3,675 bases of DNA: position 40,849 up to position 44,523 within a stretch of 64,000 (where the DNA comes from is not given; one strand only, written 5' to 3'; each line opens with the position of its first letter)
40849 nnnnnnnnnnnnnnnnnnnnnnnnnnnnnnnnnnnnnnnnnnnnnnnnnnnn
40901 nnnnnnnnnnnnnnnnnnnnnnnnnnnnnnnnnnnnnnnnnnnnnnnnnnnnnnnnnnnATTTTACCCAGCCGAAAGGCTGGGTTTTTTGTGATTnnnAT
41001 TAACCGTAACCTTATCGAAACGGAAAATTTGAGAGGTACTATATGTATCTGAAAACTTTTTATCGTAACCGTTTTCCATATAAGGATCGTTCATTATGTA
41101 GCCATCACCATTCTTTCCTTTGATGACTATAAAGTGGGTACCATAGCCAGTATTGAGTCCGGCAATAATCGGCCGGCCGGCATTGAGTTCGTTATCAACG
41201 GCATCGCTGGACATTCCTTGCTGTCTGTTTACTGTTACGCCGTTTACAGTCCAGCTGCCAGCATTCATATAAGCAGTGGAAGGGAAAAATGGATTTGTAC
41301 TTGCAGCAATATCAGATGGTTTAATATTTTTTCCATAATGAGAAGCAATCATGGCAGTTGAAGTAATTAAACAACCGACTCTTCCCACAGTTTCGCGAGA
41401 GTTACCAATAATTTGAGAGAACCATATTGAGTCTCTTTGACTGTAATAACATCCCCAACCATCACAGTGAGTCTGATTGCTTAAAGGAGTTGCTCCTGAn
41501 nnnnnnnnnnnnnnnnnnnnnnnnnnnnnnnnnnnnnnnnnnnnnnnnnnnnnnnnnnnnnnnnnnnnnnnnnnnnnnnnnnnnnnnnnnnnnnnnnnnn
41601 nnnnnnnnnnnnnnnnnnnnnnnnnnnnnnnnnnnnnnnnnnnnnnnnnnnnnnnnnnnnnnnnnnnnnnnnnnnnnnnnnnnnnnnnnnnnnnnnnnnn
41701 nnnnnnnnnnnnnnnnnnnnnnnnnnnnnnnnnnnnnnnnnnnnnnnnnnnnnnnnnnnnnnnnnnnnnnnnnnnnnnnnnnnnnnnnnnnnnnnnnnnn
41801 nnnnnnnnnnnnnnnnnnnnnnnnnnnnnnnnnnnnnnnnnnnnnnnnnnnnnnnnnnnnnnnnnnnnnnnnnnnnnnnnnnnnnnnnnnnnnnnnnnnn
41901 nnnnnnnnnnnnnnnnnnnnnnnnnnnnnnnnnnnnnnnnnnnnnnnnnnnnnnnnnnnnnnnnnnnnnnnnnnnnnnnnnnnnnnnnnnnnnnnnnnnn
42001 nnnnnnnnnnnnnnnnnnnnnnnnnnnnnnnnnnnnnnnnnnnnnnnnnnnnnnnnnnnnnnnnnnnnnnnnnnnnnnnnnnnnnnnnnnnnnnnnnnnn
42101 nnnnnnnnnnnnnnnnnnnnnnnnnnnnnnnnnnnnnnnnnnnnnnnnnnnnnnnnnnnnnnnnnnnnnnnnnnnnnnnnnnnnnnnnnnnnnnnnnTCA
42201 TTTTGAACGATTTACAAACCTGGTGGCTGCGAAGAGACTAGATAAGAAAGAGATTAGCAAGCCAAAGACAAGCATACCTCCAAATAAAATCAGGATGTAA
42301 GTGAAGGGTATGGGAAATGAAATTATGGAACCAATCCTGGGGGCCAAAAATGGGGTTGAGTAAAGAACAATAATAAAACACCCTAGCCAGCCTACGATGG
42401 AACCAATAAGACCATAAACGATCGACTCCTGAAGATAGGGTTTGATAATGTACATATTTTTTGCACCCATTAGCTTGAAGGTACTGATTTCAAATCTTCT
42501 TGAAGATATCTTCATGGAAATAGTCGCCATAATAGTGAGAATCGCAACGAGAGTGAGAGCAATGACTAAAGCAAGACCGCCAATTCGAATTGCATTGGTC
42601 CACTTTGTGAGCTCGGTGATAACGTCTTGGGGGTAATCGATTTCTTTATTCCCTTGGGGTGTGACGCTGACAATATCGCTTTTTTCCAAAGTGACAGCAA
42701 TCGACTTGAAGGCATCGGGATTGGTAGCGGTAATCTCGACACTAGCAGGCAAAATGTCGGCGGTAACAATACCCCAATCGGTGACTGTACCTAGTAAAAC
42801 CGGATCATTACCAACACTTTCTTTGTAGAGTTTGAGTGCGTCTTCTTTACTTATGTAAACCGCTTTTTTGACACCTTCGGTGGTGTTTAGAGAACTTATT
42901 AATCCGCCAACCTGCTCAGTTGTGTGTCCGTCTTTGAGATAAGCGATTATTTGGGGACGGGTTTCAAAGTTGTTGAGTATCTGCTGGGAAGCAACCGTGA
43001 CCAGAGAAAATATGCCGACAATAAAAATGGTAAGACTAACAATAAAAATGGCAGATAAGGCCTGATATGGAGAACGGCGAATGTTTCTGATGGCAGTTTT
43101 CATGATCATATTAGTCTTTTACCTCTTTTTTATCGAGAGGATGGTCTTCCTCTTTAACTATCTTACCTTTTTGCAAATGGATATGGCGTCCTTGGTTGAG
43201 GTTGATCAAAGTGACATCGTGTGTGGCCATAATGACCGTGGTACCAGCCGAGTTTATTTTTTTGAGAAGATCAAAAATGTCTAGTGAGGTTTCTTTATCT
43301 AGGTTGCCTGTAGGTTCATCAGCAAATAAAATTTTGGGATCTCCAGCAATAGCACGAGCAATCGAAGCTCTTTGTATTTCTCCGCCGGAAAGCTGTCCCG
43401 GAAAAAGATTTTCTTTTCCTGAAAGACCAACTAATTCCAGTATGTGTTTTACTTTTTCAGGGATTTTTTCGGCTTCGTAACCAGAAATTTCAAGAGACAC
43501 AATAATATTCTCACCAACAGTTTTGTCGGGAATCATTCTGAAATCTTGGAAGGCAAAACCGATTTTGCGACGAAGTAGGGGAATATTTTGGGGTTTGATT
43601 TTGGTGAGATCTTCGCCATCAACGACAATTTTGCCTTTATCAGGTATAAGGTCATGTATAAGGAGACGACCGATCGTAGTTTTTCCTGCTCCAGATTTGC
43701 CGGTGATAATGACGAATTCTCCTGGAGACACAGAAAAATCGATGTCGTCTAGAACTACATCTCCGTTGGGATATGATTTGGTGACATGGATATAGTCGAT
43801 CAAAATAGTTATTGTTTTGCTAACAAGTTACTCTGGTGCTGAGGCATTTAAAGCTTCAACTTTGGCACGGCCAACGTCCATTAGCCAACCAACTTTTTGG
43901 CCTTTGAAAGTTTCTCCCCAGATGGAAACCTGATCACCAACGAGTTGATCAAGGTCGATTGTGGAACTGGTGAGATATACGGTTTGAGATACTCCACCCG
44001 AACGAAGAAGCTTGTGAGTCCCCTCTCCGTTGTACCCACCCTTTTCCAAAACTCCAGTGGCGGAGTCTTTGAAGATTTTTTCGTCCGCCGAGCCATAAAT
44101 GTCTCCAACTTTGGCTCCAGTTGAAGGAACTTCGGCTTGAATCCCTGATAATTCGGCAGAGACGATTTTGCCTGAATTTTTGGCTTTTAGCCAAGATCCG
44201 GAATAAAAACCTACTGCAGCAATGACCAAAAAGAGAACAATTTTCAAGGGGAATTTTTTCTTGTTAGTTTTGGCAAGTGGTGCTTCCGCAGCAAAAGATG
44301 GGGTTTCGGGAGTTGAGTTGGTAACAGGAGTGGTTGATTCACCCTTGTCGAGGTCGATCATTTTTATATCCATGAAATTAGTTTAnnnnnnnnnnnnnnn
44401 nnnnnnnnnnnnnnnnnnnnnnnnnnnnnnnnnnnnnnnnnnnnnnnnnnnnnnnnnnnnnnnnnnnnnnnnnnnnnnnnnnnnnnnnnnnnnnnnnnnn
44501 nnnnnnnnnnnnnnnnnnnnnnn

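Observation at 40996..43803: ftsE-ftsX followed by a coiled-coil papain-like peptidase, a PcsB/CwlO/EnvC-type divisome hydrolase module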

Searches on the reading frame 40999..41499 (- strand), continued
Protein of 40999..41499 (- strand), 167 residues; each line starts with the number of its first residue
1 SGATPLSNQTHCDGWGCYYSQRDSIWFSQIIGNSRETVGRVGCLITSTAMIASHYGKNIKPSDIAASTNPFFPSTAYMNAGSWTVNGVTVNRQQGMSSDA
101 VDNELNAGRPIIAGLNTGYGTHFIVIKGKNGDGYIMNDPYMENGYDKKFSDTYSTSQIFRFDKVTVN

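Call 76: search_solved_structures(query=A5, max_evalue=10, show_alignments=4)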
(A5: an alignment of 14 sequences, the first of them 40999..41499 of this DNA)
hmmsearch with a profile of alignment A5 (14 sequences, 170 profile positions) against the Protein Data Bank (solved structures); distinct sequences matched with E-value up to 10: 4.
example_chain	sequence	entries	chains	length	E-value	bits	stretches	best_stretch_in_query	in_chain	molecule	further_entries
9jdd_A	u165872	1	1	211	0.084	15.7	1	89-153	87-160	Peptidase C39-like domain-containing protein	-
9jg8_C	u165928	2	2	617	0.49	13.2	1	89-151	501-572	Peptidase C39-like domain-containing protein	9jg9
6i1x_A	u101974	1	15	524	0.71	12.7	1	28-159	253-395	Type II secretion system protein D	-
6mpz_A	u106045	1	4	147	1.7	11.5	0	40-62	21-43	Double Glycine Motif Protease domain from AMS/PCAT Transporter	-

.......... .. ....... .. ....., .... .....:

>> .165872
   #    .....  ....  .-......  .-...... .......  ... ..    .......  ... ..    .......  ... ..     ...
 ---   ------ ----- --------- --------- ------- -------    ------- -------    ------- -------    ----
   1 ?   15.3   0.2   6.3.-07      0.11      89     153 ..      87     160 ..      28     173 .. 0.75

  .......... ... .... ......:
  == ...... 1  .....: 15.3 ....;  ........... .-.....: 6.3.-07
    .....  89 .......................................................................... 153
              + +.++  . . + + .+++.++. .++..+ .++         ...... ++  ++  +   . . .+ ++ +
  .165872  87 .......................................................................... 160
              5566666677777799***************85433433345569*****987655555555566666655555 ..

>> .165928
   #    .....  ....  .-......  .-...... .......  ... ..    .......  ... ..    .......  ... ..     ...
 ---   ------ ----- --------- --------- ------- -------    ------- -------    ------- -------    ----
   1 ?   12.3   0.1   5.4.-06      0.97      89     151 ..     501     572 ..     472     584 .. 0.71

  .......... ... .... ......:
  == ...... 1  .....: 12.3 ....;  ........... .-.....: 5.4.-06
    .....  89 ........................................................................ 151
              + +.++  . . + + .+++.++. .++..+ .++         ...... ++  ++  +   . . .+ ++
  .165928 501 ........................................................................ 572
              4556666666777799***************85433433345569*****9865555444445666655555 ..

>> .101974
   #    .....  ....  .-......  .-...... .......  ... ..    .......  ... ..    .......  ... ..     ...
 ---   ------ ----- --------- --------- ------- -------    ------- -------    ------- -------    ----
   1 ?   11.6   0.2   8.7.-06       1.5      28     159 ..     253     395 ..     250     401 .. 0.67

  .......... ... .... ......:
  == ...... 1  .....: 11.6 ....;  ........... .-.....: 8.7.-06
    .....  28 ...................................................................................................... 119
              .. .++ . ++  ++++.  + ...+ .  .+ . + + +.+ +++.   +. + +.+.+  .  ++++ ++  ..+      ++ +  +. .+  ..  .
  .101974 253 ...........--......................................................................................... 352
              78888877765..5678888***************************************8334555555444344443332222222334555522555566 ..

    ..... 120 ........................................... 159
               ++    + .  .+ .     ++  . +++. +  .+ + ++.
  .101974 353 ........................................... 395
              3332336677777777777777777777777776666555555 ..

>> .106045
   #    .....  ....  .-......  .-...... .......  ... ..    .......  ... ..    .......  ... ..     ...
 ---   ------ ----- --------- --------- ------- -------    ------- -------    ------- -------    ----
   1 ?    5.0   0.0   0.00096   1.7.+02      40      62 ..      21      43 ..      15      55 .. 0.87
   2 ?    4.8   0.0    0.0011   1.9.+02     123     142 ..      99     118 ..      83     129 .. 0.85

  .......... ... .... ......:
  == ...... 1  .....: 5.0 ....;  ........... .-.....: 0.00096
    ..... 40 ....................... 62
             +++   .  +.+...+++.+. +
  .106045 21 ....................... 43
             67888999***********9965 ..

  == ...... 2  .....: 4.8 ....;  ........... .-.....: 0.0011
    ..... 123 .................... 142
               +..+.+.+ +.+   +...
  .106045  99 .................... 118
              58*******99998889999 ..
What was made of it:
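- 41371..41373 (-): Codon of Cys277, the predicted catalytic nucleophile. It aligns weakly to the Cys motif of LahT 6mpz (call 76).
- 41134..41136 (-): Codon of His356, the predicted catalytic base. It aligns to the 'HF' of LahT and of T6SS effector 9jdd (call 76).
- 41086..41088 (-): Codon of Asp372, the predicted third triad residue, in an invariant D-P. It aligns to the 'DP' of LahT (call 76).
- Tried and rejected: The domain-only profile (call 76) gave sub-significant hits: 9jdd at 0.084 and LahT at 1.7.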

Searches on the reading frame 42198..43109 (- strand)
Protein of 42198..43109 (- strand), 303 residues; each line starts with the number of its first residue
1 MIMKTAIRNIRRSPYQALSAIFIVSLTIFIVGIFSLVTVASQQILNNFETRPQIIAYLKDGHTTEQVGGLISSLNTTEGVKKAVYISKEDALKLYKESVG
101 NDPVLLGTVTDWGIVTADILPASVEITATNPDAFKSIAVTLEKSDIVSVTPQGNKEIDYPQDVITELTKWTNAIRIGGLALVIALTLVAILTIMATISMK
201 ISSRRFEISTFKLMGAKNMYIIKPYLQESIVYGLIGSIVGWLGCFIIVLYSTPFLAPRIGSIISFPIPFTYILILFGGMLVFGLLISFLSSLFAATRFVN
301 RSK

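Call 3: search_protein_families(library=pfam, proteins=[window:42198-43109:-], max_evalue=1)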
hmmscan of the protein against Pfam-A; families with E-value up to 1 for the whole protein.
window:42198-43109:- (303 aa): 4 families
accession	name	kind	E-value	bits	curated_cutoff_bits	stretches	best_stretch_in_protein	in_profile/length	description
PF02687.27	FtsX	-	3.3e-14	53.4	25.5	1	181-301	3-118/120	FtsX-like permease C-terminal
PF18075.7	FtsX_ECD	-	2.8e-12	47.5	23.5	1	53-147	2-93/96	FtsX extracellular domain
PF06687.17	SUR7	-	0.0014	18.7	29.6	1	154-213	90-145/201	SUR7/PalI family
PF14494.11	DUF4436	-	0.032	14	23.2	1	107-216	96-207/255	Domain of unknown function (DUF4436)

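Call 4: search_protein_families(library=ncbifam, proteins=[window:42198-43109:-], max_evalue=1)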
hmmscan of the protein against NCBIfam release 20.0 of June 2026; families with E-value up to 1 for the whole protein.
window:42198-43109:- (303 aa): 10 families
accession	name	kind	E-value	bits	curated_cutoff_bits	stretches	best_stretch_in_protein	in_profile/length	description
NF038347.1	FtsX_Gpos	exception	4.1e-45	154.4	225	1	3-299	8-295/296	permease-like cell division protein FtsX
TIGR00439.2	FtsX_Gneg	equivalog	1.3e-42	146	255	1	3-299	5-291/292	permease-like cell division protein FtsX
NF038346.1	FtsX_actino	exception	1.8e-25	90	250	1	2-299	4-306/308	permease-like cell division protein FtsX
TIGR02212.1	lolCE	equivalog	6.5e-06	25.3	362.45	1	169-297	257-398/411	lipoprotein-releasing ABC transporter permease subunit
TIGR03434.1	ADOP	subfamily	2.2e-05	22.8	622.3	1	179-293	275-389/803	ADOP family duplicated permease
TIGR02213.1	lolE_release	exception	2.3e-05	23.4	540.35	1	179-255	271-346/411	lipoprotein-releasing ABC transporter permease subunit LolE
NF008357.0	PRK11146.1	exception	3e-05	23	439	1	179-254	274-348/414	lipoprotein-releasing ABC transporter permease subunit LolE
TIGR01185.1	devC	equivalog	0.01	14.8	290.35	1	166-272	247-353/380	ABC transporter permease DevC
NF041854.1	ABC_perm_YbbP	equivalog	0.046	11.6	999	1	181-280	690-794/806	putative ABC transporter permease subunit YbbP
NF007826.0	PRK10535.1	equivalog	0.055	11.7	966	1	169-291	516-633/648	macrolide ABC transporter ATP-binding protein/permease MacB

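Call 45: find_related_loci(query=A3, collection=metagenome_contigs, flank=4000)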
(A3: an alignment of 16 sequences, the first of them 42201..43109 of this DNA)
Query A3 (303 aa) in metagenome_contigs; peptide patterns used: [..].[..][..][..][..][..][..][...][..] (x = any residue, [..] = any of these).
600 stretches matched a pattern (row limit reached: there are more); 560 encode a relative of the query (tblastn E <= 1e-3); the best 80 are kept; 80 distinct loci.
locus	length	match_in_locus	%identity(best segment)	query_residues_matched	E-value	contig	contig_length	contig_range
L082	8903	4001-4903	85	3-303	2e-174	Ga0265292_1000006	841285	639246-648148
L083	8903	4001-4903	82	3-303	4e-171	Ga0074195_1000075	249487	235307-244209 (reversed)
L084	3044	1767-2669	86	3-303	3e-178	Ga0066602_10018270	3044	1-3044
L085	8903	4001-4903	85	3-303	7e-168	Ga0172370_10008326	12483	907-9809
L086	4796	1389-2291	85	3-303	3e-168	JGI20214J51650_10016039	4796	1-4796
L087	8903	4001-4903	83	3-303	2e-163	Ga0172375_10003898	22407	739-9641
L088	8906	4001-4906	69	2-303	4e-145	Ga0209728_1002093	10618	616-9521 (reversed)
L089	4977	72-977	70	2-303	2e-145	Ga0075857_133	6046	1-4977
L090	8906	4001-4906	70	2-303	3e-144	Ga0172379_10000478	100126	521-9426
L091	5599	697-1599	70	3-303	6e-143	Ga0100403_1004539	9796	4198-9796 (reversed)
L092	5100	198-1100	70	3-303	4e-143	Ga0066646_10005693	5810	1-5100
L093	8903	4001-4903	70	3-303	2e-142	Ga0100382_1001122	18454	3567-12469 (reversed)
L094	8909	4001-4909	73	1-303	2e-142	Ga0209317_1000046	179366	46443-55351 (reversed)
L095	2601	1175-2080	71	2-303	3e-149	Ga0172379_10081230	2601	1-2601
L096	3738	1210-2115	70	2-303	8e-143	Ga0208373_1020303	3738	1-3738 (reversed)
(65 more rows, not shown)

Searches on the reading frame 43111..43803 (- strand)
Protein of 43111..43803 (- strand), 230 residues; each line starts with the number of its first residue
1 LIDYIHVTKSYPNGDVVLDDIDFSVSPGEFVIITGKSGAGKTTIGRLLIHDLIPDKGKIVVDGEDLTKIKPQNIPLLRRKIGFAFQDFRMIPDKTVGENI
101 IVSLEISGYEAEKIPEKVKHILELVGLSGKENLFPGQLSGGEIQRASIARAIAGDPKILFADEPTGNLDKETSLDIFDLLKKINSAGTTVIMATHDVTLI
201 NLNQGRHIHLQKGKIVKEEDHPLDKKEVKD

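Call 3: search_protein_families(library=pfam, proteins=[window:43111-43803:-], max_evalue=1)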
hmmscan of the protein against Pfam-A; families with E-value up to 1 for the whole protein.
window:43111-43803:- (230 aa): 21 families
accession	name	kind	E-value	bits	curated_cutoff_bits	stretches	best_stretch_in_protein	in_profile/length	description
PF00005.33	ABC_tran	-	1.8e-33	116.5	25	1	18-165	1-136/137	ABC transporter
PF20720.3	nSTAND3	-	3.5e-06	27.2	27.2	1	29-68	18-56/155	Novel STAND NTPase 3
PF13304.12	AAA_21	-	0.00051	20.6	27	1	151-201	251-304/304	AAA domain, putative AbiEii toxin, Type IV TA system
PF13238.12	AAA_18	-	0.0016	19.3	29.4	1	31-48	1-18/128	AAA domain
PF06414.18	Zeta_toxin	-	0.0018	18.2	22.3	1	30-71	18-59/199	Zeta toxin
PF13401.12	AAA_22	-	0.0071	17.1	27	1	29-52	6-29/130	AAA domain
PF13476.12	AAA_23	-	0.0084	17.2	27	1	20-44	14-35/201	AAA domain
PF25199.1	nSTAND_NTPase5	-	0.011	16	34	1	27-72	40-85/145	Novel STAND NTPase 5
PF13191.12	AAA_16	-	0.012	16.5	32.6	1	26-57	23-53/167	AAA ATPase domain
PF13555.12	AAA_29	-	0.015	15.4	27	1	22-44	16-38/61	P-loop containing region of AAA domain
PF01583.26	APS_kinase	-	0.023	15.1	21.1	1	30-65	4-40/152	Adenylylsulphate kinase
PF13479.12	AAA_24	-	0.024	14.9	27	1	31-90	5-53/195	AAA domain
PF13173.12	AAA_14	-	0.047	14.1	27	1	29-71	3-45/129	AAA domain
PF01935.23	DUF87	-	0.05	14.1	23.2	1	33-61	28-57/220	Helicase HerA, central domain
PF02463.25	SMC_N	-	0.06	13.2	40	1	29-201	25-204/220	RecF/RecN/SMC N terminal domain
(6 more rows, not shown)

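Call 4: search_protein_families(library=ncbifam, proteins=[window:43111-43803:-], max_evalue=1)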
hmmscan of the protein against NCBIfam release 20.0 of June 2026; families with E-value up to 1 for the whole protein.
window:43111-43803:- (230 aa): 207 families (the best 25 are shown)
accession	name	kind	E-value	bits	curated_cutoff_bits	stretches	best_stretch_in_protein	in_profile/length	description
TIGR02673.1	FtsE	equivalog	4e-78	262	264.85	1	1-214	1-214/214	cell division ATP-binding protein FtsE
TIGR02211.1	LolD_lipo_ex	equivalog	5.9e-50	169.8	307.75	1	3-216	3-220/221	lipoprotein-releasing ABC transporter ATP-binding protein LolD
TIGR03608.1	L_ocin_972_ABC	subfamily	1.7e-48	164.8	254.85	1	6-201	3-198/206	putative bacteriocin export ABC transporter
NF038007.1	ABC_ATP_DarD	equivalog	3.6e-46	157.4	375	1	16-214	19-217/218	darobactin export ABC transporter ATP-binding protein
TIGR02982.1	heterocyst_DevA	subfamily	3.7e-46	157.5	295.8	1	16-215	19-219/220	ABC exporter ATP-binding subunit, DevA family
TIGR02315.1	ABC_phnC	equivalog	1.5e-45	155.5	266.1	1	1-219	1-228/243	phosphonate ABC transporter ATP-binding protein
TIGR02314.1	ABC_MetN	equivalog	5.2e-45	154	499.7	1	3-217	3-221/343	methionine ABC transporter ATP-binding protein MetN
TIGR01186.1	proV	subfamily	1.3e-42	146.2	326.6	1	16-217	7-210/363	betaine/proline/choline family ABC transporter ATP-binding protein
TIGR03265.1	PhnT2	equivalog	2.2e-41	142.2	457.7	1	14-197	16-195/353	putative 2-aminoethylphosphonate ABC transporter ATP-binding protein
NF008639.0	PRK11629.1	equivalog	2.3e-41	141.7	360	1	6-217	11-226/234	lipoprotein-releasing ABC transporter ATP-binding protein LolD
NF007027.0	PRK09493.1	equivalog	5.5e-41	140.5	379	1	1-220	1-219/240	glutamine ABC transporter ATP-binding protein GlnQ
NF008428.0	PRK11264.1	equivalog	7e-41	140.1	406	1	3-218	5-225/250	L-cystine ABC transporter ATP-binding protein TcyN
TIGR00968.1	3a0106s01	subfamily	2.7e-40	138.4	342.75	1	6-217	5-211/237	sulfate ABC transporter ATP-binding protein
TIGR02769.1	nickel_nikE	equivalog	4.9e-40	137.7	332.55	1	16-220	25-234/265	nickel import ATP-binding protein NikE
TIGR04520.1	ECF_ATPase_1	equivalog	6.9e-40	137.2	315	1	4-219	3-218/269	energy-coupling factor transporter ATPase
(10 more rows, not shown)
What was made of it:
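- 43111..43803 (-): ftsE, ABC ATPase (TTG start). Walker A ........, signature LSGGE, Walker B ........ and H-loop ATHD can be read in the translation. TIGR02673 FtsE 262 bits (E 4e-78) and Pfam ABC_tran 116 bits (calls 3, 4).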

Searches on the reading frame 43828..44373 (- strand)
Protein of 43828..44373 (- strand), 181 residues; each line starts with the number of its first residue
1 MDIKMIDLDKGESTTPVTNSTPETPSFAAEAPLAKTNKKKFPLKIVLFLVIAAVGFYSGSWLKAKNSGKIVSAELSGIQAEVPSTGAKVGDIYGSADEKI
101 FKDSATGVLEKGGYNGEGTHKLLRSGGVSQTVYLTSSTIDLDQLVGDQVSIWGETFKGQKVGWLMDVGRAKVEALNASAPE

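Call 3: search_protein_families(library=pfam, proteins=[window:43828-44373:-], max_evalue=1)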
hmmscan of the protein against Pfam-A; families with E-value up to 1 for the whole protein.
window:43828-44373:- (181 aa): 1 family
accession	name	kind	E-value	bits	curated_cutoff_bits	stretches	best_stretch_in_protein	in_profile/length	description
PF10629.15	CMI2B-like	-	0.057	14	21.6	1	82-112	12-42/67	Ciliary microtubule inner protein 2B-like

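Call 4: search_protein_families(library=ncbifam, proteins=[window:43828-44373:-], max_evalue=1)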
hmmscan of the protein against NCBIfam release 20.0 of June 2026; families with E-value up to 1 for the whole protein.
window:43828-44373:- (181 aa): 0 families

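Call 63: search_solved_structures(query=A4, max_evalue=1)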
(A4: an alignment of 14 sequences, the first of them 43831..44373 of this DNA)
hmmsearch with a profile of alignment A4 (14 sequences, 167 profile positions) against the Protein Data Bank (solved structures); distinct sequences matched with E-value up to 1: 4.
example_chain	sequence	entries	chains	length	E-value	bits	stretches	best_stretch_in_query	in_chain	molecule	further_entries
6x0q_A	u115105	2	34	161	0.17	14.8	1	64-154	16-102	Capsid protein Circular Permutant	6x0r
3kml_A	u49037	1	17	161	0.49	13.3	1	65-154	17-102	Coat protein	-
6w8u_A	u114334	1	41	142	0.85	12.5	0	36-86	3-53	pilin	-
4ccf_A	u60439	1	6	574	0.86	12.5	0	23-65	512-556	FUSION GLYCOPROTEIN F0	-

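Call 64: search_protein_families(library=pfam, alignment_id=A4, max_evalue=0.01)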
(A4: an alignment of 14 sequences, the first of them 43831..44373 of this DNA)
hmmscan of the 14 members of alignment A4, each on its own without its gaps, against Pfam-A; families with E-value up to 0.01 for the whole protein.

A. member 1, window:43831-44373:- (181 aa): 0 families

B. families by the number of members that match (of 14 scanned): 0 families
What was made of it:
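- Tried and rejected: Profile searches found no family or structure (calls 63, 64).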
